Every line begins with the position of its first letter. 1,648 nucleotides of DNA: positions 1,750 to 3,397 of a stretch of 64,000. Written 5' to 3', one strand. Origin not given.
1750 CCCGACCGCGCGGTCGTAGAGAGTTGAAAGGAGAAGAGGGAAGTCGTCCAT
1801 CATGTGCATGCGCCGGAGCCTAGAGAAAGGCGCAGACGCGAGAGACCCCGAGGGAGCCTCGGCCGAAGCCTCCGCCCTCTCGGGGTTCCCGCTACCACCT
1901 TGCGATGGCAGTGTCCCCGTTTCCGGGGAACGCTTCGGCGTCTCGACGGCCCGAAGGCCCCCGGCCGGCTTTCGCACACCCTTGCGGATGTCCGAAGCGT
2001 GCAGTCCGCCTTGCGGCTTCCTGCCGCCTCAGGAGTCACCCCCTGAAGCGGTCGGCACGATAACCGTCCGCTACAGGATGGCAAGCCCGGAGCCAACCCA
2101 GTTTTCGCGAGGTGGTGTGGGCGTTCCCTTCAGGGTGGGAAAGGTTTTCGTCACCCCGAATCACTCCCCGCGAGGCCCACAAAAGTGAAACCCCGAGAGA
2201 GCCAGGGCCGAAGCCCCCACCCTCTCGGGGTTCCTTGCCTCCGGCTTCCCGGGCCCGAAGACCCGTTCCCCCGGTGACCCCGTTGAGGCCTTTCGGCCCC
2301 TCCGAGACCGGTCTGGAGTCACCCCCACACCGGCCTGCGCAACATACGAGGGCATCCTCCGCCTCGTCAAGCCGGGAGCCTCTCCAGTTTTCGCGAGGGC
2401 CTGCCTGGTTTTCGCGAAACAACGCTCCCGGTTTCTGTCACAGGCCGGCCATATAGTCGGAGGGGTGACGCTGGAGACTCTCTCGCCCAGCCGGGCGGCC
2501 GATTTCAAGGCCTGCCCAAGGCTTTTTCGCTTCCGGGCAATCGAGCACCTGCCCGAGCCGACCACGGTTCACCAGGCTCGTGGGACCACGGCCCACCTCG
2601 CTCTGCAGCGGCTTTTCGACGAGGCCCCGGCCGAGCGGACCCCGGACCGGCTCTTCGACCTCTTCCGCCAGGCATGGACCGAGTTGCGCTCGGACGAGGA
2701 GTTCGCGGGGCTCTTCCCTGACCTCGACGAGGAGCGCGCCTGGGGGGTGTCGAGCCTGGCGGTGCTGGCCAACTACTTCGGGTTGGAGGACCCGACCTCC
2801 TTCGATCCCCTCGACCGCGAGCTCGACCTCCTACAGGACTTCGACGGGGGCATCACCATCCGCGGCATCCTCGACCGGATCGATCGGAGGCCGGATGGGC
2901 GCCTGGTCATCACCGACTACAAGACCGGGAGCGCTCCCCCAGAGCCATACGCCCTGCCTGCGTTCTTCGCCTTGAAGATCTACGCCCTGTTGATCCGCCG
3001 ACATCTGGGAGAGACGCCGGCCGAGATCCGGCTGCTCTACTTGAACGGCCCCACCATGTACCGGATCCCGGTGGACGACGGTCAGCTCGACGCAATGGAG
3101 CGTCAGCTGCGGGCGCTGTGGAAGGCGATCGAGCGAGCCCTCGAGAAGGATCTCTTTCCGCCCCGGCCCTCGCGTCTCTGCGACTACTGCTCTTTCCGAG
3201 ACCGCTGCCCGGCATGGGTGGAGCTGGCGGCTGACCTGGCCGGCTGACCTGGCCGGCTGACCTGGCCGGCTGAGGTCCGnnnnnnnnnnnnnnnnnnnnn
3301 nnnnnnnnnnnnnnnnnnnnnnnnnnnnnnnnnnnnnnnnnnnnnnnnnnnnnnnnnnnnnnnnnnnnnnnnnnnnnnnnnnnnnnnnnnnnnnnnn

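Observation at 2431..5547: A shared promoter motif resembling the PafBC/RecA-NDp DNA-damage promoter lies upstream of a Cas4-like nuclease and of the adnAB-like operon, each with a leaderless GTG start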

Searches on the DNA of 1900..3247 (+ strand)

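Call 89: search_rna_families(source=window, start=1900, end=2500, threshold=evalue, max_evalue=1, show_alignments=2)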
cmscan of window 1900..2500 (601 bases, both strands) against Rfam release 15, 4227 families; matches with E-value up to 1: 1.
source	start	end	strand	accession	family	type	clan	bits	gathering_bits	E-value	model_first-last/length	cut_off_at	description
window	2473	2500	-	RF03001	leuA-Halobacteria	Cis-reg;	-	16.2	47.9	0.85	26-53/53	5'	leuA-Halobacteria RNA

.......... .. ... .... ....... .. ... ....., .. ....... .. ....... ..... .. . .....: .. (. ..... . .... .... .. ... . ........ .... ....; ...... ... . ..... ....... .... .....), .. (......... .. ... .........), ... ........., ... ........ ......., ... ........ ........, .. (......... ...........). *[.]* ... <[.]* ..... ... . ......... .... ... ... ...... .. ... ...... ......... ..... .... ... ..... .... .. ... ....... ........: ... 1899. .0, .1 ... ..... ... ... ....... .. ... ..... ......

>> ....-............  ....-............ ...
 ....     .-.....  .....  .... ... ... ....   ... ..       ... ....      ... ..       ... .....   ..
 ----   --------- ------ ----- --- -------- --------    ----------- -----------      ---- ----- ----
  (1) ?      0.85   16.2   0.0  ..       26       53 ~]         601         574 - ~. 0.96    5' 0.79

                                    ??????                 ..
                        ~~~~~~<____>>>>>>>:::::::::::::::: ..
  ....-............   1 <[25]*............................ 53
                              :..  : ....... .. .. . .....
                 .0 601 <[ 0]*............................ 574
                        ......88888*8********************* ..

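Call 95: search_rna_families(source=window, start=2150, end=2360, threshold=evalue, max_evalue=10)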
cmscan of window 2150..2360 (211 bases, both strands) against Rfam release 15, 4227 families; matches with E-value up to 10: 25.
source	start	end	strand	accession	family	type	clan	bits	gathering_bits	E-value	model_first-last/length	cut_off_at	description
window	2187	2232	-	RF03790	MIR8008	Gene; miRNA;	-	22.2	66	0.02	1-55/55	no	MIR8008 microRNA precursor family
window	2187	2234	-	RF03946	mir-3132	Gene; miRNA;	-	19.5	84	0.42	1-75/75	no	mir-3132 microRNA precursor family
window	2183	2231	-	RF00992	mir-593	Gene; miRNA;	-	19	100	0.088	1-100/100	no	mir-593 microRNA precursor family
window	2182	2240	-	RF00802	mir-207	Gene; miRNA;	-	18.5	88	0.38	1-78/78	no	mir-207 microRNA precursor family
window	2180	2243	-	RF03774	mir-2110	Gene; miRNA;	-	18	90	0.66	1-75/75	no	mir-2110 microRNA precursor family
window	2187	2234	-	RF00974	mir-607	Gene; miRNA;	-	17.4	94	0.86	1-91/91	no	mir-607 microRNA precursor family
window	2190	2231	-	RF00891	mir-671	Gene; miRNA;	-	16.5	65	2.5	1-84/84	no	mir-671 microRNA precursor family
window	2179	2275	-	RF01772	rnk_pseudo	Cis-reg; leader;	-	16.3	55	1.5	1-108/108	no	Pseudomonas rnk leader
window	2186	2235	-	RF03968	mir-8934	Gene; miRNA;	-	16.3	100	4.7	1-88/88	no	mir-8934 microRNA precursor family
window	2185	2233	-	RF03919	mir-1540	Gene; miRNA;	-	15.8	90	0.96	1-59/59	no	mir-1540 microRNA precursor family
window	2189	2266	-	RF02569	IhtA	Gene; sRNA;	-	15.8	76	0.98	1-107/107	no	IhtA sRNA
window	2181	2243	-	RF00981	mir-939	Gene; miRNA;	-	15.8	84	3.1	1-82/82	no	mir-939 microRNA precursor family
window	2176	2239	+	RF00988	mir-657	Gene; miRNA;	-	15.7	69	1.7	1-86/86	no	mir-657 microRNA precursor family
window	2186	2238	-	RF00697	mir-186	Gene; miRNA;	-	14.9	70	3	1-82/82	no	mir-186 microRNA precursor family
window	2190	2231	-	RF01921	mir-1296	Gene; miRNA;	-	14.8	100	3.2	1-87/87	no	mir-1296 microRNA precursor family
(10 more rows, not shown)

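Call 100: search_rna_families(sources=[L014, L016, L020, L043, L010, L067, L012, L007, L079], threshold=gathering)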
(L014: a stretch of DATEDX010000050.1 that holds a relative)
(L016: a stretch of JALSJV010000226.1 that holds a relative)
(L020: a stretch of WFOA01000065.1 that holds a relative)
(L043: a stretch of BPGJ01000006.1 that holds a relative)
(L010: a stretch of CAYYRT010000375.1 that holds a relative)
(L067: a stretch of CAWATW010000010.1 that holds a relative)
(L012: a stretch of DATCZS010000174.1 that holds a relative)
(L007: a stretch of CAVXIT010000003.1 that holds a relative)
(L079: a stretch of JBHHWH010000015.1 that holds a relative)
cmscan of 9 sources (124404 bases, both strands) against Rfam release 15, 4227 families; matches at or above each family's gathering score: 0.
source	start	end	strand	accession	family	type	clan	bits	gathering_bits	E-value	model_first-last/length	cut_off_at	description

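Call 101: build_rna_model(alignment_id=A2)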
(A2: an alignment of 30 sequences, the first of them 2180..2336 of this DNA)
Model R1 built from alignment A2 (30 sequences, 191 columns); structure: RNAalifold consensus.
model positions 157; base pairs 33; branch points 2; effective number of sequences 2.9; information 0.59 bits per position. Calibrated on 0.2 Mb of random sequence (short: E-values are rough).
structure used (alignment columns):
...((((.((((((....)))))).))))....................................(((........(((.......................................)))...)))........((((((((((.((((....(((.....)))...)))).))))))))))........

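Call 102: search_with_rna_model(model_id=R1, sources=[window, L001, L002, L003, L004, L005, L006, L007, L008, L009, L010, L011, L012, L013, L014, L015, L016, L017, L018, L019, L020, L021, L022, L023, L024, L025, L026, L027, L028, L029, L030, L031, L032, L033, L034, L035, L036, L037, L038, L039, L040, L041, L042, L043, L044, L045, L046, L047, L048, L049, L050, L051, L052, L053, L054, L055, L056, L057, L058, L059, L060, L061, L062, L063, L064, L065, L066, L067, L068, L069, L070, L071, L072, L073, L074, L075, L076, L077, L078, L079, L080, L084, L085], max_evalue=0.001)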
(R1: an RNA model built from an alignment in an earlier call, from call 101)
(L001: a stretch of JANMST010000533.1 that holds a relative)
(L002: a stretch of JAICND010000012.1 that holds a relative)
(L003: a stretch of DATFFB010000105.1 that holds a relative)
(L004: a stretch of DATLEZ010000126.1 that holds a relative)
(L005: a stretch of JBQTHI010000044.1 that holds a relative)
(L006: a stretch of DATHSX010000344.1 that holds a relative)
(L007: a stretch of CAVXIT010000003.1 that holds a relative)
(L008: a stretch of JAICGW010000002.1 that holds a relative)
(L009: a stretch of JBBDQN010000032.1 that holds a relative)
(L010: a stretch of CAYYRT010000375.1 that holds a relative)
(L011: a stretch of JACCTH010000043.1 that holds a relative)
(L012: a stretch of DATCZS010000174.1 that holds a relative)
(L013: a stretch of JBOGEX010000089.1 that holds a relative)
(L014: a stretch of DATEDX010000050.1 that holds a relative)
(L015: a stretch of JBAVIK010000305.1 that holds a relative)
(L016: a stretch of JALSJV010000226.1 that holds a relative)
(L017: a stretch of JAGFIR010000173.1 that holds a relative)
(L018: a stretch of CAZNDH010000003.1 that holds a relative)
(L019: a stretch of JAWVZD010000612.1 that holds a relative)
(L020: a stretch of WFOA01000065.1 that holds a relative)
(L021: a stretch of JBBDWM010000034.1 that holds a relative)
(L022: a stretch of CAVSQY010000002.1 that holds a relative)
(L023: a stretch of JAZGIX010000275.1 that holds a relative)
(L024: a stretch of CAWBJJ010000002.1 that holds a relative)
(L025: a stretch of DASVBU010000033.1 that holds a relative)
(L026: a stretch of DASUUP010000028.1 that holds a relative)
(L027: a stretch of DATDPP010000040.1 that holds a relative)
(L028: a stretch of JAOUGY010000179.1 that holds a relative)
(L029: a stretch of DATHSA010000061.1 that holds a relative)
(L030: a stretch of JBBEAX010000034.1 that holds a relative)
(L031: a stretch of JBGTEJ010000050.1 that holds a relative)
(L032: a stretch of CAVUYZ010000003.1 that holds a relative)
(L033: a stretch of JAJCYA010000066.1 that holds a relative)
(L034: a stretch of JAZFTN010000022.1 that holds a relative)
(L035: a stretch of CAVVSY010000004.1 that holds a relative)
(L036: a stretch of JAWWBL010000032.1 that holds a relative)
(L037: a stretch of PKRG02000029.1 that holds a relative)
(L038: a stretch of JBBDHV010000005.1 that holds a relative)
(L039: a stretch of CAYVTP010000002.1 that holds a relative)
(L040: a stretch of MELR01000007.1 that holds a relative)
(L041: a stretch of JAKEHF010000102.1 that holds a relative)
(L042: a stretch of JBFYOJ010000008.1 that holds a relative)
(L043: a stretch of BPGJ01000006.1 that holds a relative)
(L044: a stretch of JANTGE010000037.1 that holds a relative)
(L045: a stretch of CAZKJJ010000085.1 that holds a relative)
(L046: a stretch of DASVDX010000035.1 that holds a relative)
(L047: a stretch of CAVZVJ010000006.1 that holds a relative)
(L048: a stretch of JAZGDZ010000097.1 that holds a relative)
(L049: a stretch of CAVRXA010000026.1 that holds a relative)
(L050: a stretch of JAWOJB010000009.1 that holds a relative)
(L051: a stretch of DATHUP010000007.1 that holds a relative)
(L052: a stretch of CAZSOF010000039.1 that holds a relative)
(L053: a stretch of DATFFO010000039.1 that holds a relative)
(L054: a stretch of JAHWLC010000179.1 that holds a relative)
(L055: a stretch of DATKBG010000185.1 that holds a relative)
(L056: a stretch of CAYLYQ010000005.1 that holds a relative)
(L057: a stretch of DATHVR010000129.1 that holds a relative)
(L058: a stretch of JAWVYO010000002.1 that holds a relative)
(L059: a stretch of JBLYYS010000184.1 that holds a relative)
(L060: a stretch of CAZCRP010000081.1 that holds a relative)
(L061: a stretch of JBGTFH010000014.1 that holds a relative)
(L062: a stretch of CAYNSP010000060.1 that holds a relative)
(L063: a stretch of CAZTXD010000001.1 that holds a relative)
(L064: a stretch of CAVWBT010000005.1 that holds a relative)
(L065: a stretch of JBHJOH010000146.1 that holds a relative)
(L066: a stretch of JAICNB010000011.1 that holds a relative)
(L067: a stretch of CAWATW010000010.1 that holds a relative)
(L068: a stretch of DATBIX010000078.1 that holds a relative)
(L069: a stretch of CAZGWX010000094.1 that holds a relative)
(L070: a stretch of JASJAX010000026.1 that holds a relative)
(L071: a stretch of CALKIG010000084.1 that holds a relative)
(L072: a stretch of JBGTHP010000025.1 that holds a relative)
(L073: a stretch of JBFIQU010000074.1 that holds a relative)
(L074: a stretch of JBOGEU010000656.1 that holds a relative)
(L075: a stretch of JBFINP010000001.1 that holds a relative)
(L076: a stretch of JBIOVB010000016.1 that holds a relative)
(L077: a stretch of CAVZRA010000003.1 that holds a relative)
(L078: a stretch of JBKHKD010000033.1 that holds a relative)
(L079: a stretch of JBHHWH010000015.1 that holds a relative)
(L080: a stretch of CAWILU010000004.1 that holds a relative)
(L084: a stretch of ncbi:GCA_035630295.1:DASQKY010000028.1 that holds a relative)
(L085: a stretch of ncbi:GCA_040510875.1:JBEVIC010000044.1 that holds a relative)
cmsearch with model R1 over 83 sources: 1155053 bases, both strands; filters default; matches with E-value up to 0.001: 231.
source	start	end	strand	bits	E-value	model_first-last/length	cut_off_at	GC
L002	2641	2796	-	152.8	1.3e-39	1-157/157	no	0.64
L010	2270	2425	-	151.3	3.5e-39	1-157/157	no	0.65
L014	7705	7860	-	150.4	6.4e-39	1-157/157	no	0.64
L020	325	484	-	149.1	1.4e-38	1-157/157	no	0.64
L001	7317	7472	+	144.8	2.2e-37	1-157/157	no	0.63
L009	7696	7851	-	144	3.6e-37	1-157/157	no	0.62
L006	5000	5156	+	143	6.8e-37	1-157/157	no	0.62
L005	7686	7839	-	142.5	9.2e-37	1-157/157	no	0.61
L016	104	263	-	142.1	1.2e-36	1-157/157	no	0.62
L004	7714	7869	+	139.5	6.4e-36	1-157/157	no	0.61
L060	4650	4804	+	138.5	1.1e-35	1-157/157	no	0.67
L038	8890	9045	+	138.4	1.3e-35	1-157/157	no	0.63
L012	7646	7803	-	137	3e-35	1-157/157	no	0.68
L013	7651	7804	-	136.7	3.8e-35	1-157/157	no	0.64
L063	7751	7910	+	135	1.1e-34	1-157/157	no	0.68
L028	886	1041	-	133.3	3.1e-34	1-157/157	no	0.65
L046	7145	7303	-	132.6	4.9e-34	1-157/157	no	0.65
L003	7786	7940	+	128.7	5.8e-33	1-157/157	no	0.61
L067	7670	7829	-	128.1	8.5e-33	1-157/157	no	0.66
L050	3145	3305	-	127.2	1.5e-32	1-157/157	no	0.68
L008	7765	7919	+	127.1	1.6e-32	1-157/157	no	0.62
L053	1418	1575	-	126.7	2.1e-32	1-157/157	no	0.67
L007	7781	7938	+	117.8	5.8e-30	1-157/157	no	0.61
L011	7764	7916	+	113.7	7.8e-29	1-157/157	no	0.58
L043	7608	7782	-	112.9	1.3e-28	1-157/157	no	0.7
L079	7703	7853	-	111.5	3.3e-28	1-157/157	no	0.66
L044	4816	4972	-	109.3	1.3e-27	1-157/157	no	0.66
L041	7699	7849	-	105.4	1.5e-26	1-157/157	no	0.67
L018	7686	7838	-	105.1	1.9e-26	1-157/157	no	0.69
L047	7686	7840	-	102.5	9.3e-26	1-157/157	no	0.66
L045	966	1114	-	100.8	2.8e-25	1-157/157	no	0.63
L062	7700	7855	-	99.6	6e-25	1-157/157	no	0.65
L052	1962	2114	-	99.1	8.2e-25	1-157/157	no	0.61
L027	1787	1940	-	96.8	3.5e-24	1-157/157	no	0.66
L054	342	493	-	96.6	4.1e-24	1-157/157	no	0.69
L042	6622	6775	-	96.3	5e-24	1-157/157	no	0.68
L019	165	317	-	96.1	5.4e-24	1-157/157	no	0.69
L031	7688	7839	-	94.9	1.2e-23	1-157/157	no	0.64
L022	7655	7808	-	94.2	1.8e-23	1-157/157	no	0.68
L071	581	757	-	94.1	1.9e-23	1-157/157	no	0.67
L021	7687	7841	-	92.2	6.5e-23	1-157/157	no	0.65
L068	6677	6830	-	92.2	6.7e-23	1-157/157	no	0.68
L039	7668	7821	-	92.1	7e-23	1-157/157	no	0.71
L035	6411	6561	-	86.3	2.7e-21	1-157/157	no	0.7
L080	7046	7198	-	86.3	2.8e-21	1-157/157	no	0.67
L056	480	611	-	86.2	2.8e-21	1-157/157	no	0.66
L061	7651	7828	-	85.3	5.3e-21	1-157/157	no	0.57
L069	4289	4421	-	85.2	5.4e-21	1-157/157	no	0.69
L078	7552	7701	-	85.1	5.7e-21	1-157/157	no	0.65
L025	7694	7847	-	84.2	1e-20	1-157/157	no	0.68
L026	2355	2508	-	83.7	1.4e-20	1-157/157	no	0.64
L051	7753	7905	+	82.7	2.8e-20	1-157/157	no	0.68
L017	303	457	-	80.3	1.2e-19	1-157/157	no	0.71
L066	7593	7745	-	78.5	3.8e-19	1-157/157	no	0.69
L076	7691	7840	-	77.4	7.9e-19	1-157/157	no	0.71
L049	7046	7200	-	77.2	8.5e-19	1-157/157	no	0.69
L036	4179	4331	-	76.4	1.5e-18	1-157/157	no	0.69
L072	7690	7857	-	75.9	2.1e-18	1-157/157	no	0.61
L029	1804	1933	-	75.8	2.2e-18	1-157/157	no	0.72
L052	864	1029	-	75.3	2.9e-18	1-157/157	no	0.69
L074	7667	7820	-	75.1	3.4e-18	1-157/157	no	0.69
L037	227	391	+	74.9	3.9e-18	1-157/157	no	0.67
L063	7222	7372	-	74.1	6.3e-18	1-157/157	no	0.68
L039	6721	6876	-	73.9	6.9e-18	1-157/157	no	0.67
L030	2396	2525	-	73.9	7e-18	1-157/157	no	0.69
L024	7039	7188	-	73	1.2e-17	1-157/157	no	0.69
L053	952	1110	-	72.4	1.8e-17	1-157/157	no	0.7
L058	5685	5846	-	71.5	3.4e-17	1-157/157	no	0.69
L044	5196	5338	-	70.9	4.8e-17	1-157/157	no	0.69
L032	7312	7436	-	70.4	6.5e-17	1-157/157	no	0.64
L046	7627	7796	+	70.2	7.2e-17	1-157/157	no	0.65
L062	6743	6879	-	70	8.3e-17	1-157/157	no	0.65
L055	3607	3736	-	68.2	2.7e-16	1-157/157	no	0.67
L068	6191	6370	-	68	3e-16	1-157/157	no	0.67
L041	6687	6871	-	67.7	3.6e-16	1-157/157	no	0.68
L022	7146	7299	-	67.5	4e-16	1-157/157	no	0.67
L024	6516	6670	-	67.2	5.1e-16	1-157/157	no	0.68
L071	29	167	-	67.1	5.3e-16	1-157/157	no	0.63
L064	6943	7095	-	66.9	5.9e-16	1-157/157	no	0.66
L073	2068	2236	-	66.2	9.2e-16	1-157/157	no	0.67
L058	6372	6523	-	66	1.1e-15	1-157/157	no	0.7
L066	4872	4965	-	66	1.1e-15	1-157/157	no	0.65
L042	6118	6275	-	65.6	1.4e-15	1-157/157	no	0.68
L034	52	201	-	65.6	1.4e-15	1-157/157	no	0.63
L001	6767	6919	-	65.5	1.5e-15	1-157/157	no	0.62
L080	5326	5419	-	65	2e-15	1-157/157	no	0.65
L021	7204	7362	-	64.9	2.1e-15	1-157/157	no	0.65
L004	7177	7329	-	64.9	2.1e-15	1-157/157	no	0.62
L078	6351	6445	-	64.5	2.7e-15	1-157/157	no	0.62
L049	6308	6401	-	64.3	3.1e-15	1-157/157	no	0.64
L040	5580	5757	-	63.9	4e-15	1-157/157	no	0.69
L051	5446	5539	-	63.7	4.5e-15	1-157/157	no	0.66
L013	6139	6302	+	63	7e-15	1-157/157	no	0.59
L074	6591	6689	-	62.7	8.5e-15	1-157/157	no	0.67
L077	4768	4886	-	62.7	8.6e-15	1-157/157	no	0.61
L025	7114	7208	-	62.6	9.2e-15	1-157/157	no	0.66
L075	7222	7394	-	62.6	9.5e-15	1-157/157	no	0.66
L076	7170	7324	-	62.5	9.9e-15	1-157/157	no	0.68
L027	1293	1437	-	61.1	2.4e-14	1-157/157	no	0.68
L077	7098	7209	-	61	2.5e-14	1-157/157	no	0.64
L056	1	96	-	60.5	3.6e-14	1-157/157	no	0.66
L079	7232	7377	-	60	4.7e-14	1-157/157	no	0.7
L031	6783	6937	-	60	4.8e-14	1-157/157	no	0.66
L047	6458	6616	-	59.9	4.9e-14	1-157/157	no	0.67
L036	4657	4806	-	59.4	6.8e-14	1-157/157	no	0.67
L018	7201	7295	-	59.1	8.5e-14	1-157/157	no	0.69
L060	5291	5443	+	58.9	9.4e-14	1-157/157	no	0.69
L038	9465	9632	+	58.7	1.1e-13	1-157/157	no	0.67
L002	2210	2363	-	58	1.7e-13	1-157/157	no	0.6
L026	1285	1380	-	57.7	2e-13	1-157/157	no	0.62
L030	1333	1481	-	57.6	2.1e-13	1-157/157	no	0.64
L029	495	649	-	57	3.3e-13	1-157/157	no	0.63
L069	3609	3704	-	56.8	3.7e-13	1-157/157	no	0.66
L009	7240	7388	-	56.7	3.8e-13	1-157/157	no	0.6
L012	6688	6812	-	56.5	4.3e-13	1-157/157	no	0.7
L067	6783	6932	-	56.2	5.2e-13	1-157/157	no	0.67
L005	7237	7384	-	56.1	5.6e-13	1-157/157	no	0.63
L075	6180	6269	-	55.9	6.6e-13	1-157/157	no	0.7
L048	3175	3262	-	55.2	1e-12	1-157/157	no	0.59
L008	7507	7672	+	54.9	1.2e-12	1-157/157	no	0.58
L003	7527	7693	+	54.4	1.7e-12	1-157/157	no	0.57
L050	2473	2566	-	54.1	2e-12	1-157/157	no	0.79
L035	5405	5571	-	52.9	4.3e-12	1-157/157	no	0.64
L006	6311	6458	+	52.7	5e-12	1-157/157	no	0.66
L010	1810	1957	-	52.6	5.3e-12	1-157/157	no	0.59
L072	6702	6799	-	52.5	5.7e-12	1-157/157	no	0.67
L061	7103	7196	-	52.5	5.7e-12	1-157/157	no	0.67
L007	7524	7666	+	52.2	6.6e-12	1-157/157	no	0.6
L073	3672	3782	+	51.7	9e-12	1-157/157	no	0.6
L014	7064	7218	-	51.4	1.1e-11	1-157/157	no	0.65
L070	6786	6911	-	51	1.5e-11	1-157/157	no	0.69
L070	4462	4549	-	50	2.7e-11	1-157/157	no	0.72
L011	7215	7360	+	47.8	1.1e-10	1-157/157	no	0.61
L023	5272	5402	-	47.2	1.6e-10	1-157/157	no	0.63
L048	6421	6551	-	46.2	2.9e-10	1-157/157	no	0.6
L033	6299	6429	-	46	3.3e-10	1-157/157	no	0.62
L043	7141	7229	-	44.7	7.7e-10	1-157/157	no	0.71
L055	3100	3262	-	44.6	8.3e-10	1-157/157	no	0.64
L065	101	249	-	39.9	1.7e-08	1-157/157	no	0.64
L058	5623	5746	+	39.6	2e-08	1-157/157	no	0.72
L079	7611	7764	+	38.6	3.6e-08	1-157/157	no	0.62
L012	6645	6749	+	37.7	6.4e-08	1-157/157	no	0.69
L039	6602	6782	+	37.6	6.9e-08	1-157/157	no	0.65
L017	265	364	+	37.3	8.7e-08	1-157/157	no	0.63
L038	9571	9759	-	36.9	1.1e-07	1-157/157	no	0.71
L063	7849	7940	-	35.8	2.1e-07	1-157/157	no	0.62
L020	272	386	+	35.8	2.2e-07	1-157/157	no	0.7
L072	6592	6763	+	35.6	2.4e-07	1-157/157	no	0.62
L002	2575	2701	+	35.4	2.8e-07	1-157/157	no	0.58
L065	39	162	+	35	3.7e-07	1-157/157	no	0.69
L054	242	403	+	34.5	4.9e-07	1-157/157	no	0.65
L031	6716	6844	+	34.4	5.1e-07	1-157/157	no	0.67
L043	7550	7669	+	33.9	7.2e-07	1-157/157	no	0.72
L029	448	556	+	33.1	1.2e-06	1-157/157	no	0.67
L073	3721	3920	-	32.9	1.4e-06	1-157/157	no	0.62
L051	7844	7950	-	32.8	1.5e-06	1-157/157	no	0.68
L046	7735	7890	-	32.3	2e-06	1-157/157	no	0.69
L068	6583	6738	+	31.2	4e-06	1-157/157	no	0.62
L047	7599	7747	+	31.1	4.2e-06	1-157/157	no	0.64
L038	8984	9096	-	30.8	5.1e-06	1-157/157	no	0.68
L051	5415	5507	+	30.7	5.5e-06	1-157/157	no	0.69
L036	4566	4718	+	30.6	6e-06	1-157/157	no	0.63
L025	7667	7755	+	30.5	6.4e-06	1-157/157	no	0.69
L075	6086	6241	+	30.3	7e-06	1-157/157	no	0.71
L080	6952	7107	+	30.3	7e-06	1-157/157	no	0.65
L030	1265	1394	+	29.6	1.1e-05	1-157/157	no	0.66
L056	1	60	+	29.6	1.1e-05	98-157/157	5'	0.6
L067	6745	6843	+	29.6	1.1e-05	1-157/157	no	0.66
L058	6275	6433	+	29.2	1.5e-05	1-157/157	no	0.69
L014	7621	7765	+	29.1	1.6e-05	1-157/157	no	0.64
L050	2416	2534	+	29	1.6e-05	1-157/157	no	0.73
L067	7586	7731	+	28.6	2.1e-05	1-157/157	no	0.63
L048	3145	3236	+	28.4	2.4e-05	1-157/157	no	0.71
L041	7641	7760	+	28.4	2.4e-05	1-157/157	no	0.69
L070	6732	6845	+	28.2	2.6e-05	1-157/157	no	0.68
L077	7073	7159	+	28.1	2.9e-05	1-157/157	no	0.64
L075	7142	7283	+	28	3e-05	1-157/157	no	0.65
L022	7579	7716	+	28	3e-05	1-157/157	no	0.67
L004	7809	7951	-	27.9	3.2e-05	1-157/157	no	0.62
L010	2183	2330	+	27.9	3.2e-05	1-157/157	no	0.59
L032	7277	7373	+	27.7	3.8e-05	1-157/157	no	0.62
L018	7564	7747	+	27.6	3.9e-05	1-157/157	no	0.62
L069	3555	3669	+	27.5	4.2e-05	1-157/157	no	0.63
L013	7612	7711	+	27.5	4.3e-05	1-157/157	no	0.56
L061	7621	7712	+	27.4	4.4e-05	1-157/157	no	0.63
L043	7152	7191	+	27.3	4.7e-05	107-146/157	no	0.7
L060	5383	5505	-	27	5.8e-05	1-157/157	no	0.68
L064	6850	7004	+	27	5.8e-05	1-157/157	no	0.63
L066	7517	7654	+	26.9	6e-05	1-157/157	no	0.67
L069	4256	4350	+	26.8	6.4e-05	1-157/157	no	0.66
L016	64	165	+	26.8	6.5e-05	1-157/157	no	0.66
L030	2332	2457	+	26.7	7e-05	1-157/157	no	0.71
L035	6372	6472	+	26.7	7.1e-05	1-157/157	no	0.64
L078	6319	6412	+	26.6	7.3e-05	1-157/157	no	0.62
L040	5558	5641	+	26.5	8.1e-05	1-157/157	no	0.71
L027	1686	1848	+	26.3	9e-05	1-157/157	no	0.63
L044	5175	5257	+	26.2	9.8e-05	1-157/157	no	0.71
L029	1731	1865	+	26.1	0.0001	1-157/157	no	0.74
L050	3107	3206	+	26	0.00011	1-157/157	no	0.63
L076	7085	7231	+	25.9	0.00011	1-157/157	no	0.66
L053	1389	1478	+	25.9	0.00011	1-157/157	no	0.62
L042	6557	6683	+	25.8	0.00012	1-157/157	no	0.63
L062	6624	6804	+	25.7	0.00013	1-157/157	no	0.66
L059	1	51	-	25.6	0.00014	1-52/157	3'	0.59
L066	4757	4933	+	25.5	0.00015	1-157/157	no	0.64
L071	438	641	+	25.5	0.00015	1-157/157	no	0.65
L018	7175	7262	+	25.5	0.00015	1-157/157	no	0.7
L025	7320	7450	-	24.9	0.00022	1-157/157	no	0.69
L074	7602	7728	+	24.6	0.00027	1-157/157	no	0.67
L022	7077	7207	+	24.5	0.00027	1-157/157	no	0.63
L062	7641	7761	+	24.5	0.00028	1-157/157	no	0.6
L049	6980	7107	+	24.4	0.0003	1-157/157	no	0.68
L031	7618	7749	+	24.3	0.00032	1-157/157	no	0.63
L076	7592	7752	+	24.2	0.00035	1-157/157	no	0.6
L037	330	457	-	23.9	0.00041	1-157/157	no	0.71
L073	1977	2128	+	23.7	0.00046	1-157/157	no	0.68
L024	7044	7092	+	23.6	0.00049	101-149/157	no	0.67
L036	4120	4240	+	23.5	0.00054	1-157/157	no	0.66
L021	7151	7265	+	23.5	0.00055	1-157/157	no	0.62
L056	395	541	+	23.2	0.00063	1-157/157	no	0.65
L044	4729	4877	+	23.2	0.00066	1-157/157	no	0.61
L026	2274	2417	+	22.8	0.00082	1-157/157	no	0.65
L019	94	226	+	22.7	0.00087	1-157/157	no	0.63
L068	6138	6252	+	22.6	0.00094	1-157/157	no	0.62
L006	5096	5197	-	22.6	0.00096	1-157/157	no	0.65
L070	4424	4521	+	22.6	0.00097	1-157/157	no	0.69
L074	6534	6652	+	22.5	0.00098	1-157/157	no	0.7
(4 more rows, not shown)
